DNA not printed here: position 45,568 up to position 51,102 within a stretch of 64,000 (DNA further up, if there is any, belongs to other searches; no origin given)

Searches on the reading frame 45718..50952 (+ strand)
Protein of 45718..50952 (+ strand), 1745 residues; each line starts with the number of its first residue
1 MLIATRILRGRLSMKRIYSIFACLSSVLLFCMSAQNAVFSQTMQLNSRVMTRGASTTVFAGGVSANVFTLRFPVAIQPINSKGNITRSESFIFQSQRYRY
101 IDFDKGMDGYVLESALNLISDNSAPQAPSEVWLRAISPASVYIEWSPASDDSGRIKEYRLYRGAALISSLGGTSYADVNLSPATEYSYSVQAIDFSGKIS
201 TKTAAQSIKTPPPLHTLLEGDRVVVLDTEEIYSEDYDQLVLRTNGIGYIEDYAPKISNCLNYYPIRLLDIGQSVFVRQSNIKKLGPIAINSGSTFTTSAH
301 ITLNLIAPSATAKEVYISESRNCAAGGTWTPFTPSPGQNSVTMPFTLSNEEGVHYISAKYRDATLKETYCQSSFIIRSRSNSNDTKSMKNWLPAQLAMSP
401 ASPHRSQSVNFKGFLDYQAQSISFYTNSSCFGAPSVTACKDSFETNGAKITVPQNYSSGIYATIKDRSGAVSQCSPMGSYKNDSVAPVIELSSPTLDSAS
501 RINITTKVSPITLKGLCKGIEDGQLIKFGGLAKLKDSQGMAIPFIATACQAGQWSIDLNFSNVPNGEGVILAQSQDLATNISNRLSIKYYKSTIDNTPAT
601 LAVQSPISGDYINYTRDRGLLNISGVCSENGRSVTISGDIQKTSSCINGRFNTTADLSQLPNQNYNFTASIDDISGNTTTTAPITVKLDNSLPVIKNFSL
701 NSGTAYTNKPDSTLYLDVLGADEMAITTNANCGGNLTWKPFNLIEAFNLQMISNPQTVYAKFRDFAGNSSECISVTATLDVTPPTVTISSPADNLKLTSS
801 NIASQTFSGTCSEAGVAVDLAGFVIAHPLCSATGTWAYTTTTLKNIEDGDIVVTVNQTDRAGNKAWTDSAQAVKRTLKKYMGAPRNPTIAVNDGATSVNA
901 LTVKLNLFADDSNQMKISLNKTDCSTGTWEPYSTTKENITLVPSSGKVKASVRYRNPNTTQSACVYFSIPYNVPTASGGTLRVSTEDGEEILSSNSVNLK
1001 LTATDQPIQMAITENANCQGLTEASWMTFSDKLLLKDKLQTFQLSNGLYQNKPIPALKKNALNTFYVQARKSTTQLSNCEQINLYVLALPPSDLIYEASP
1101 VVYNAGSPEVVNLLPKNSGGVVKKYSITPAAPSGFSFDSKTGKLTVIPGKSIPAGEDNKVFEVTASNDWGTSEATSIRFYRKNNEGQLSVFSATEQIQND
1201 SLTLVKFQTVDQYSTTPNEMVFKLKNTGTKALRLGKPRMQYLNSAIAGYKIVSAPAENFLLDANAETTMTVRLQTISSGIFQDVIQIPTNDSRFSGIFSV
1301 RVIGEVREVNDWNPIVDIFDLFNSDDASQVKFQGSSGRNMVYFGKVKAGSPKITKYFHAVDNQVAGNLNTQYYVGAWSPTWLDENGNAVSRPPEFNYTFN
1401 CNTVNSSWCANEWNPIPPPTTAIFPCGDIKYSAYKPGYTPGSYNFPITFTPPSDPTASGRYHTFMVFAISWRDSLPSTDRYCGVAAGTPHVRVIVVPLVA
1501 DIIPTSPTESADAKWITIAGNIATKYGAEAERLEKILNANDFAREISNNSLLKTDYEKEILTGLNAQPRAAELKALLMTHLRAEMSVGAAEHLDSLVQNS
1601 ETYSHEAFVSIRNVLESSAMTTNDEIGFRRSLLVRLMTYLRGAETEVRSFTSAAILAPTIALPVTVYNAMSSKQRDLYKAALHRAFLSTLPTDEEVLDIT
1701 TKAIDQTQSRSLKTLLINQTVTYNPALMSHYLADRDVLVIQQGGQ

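Call 19: search_protein_families(library=ncbifam, proteins=[window:45718-50952:+], max_evalue=0.1)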
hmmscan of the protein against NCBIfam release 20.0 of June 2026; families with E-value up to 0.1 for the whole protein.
window:45718-50952:+ (1745 aa): 5 families
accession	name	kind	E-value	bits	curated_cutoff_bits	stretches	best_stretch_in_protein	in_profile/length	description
NF033510.3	Ca_tandemer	repeat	1e-18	67.4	50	2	776-864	3-95/96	Ca2+-stabilized repeat-containing adhesin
NF041611.1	exoglucan_CbhB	equivalog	9.5e-14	50.4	1950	1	119-213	795-889/997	exoglucanase CbhB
NF032891.0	tail_200_repeat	domain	1.3e-05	24.8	350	1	757-865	70-183/195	tandem large repeat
NF012200.0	choice_anch_D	domain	0.0002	21.9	45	1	1196-1292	11-106/108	choice-of-anchor D domain-containing protein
NF047441.1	Lepto_OmpL47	equivalog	0.034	13.8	250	0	673-789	215-332/336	multi-beta-barrel domain surface protein OmpL47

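Call 40: search_protein_families(library=pfam, proteins=[window:45718-50952:+], max_evalue=0.001)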
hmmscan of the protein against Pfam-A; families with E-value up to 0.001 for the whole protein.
window:45718-50952:+ (1745 aa): 2 families
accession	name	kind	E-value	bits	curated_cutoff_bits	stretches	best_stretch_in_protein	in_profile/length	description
PF19077.6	Big_13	-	1.5e-06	29.1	27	0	822-868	50-94/102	Bacterial Ig-like domain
PF00041.27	fn3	-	2e-06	28.4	25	1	127-194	2-70/84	Fibronectin type III domain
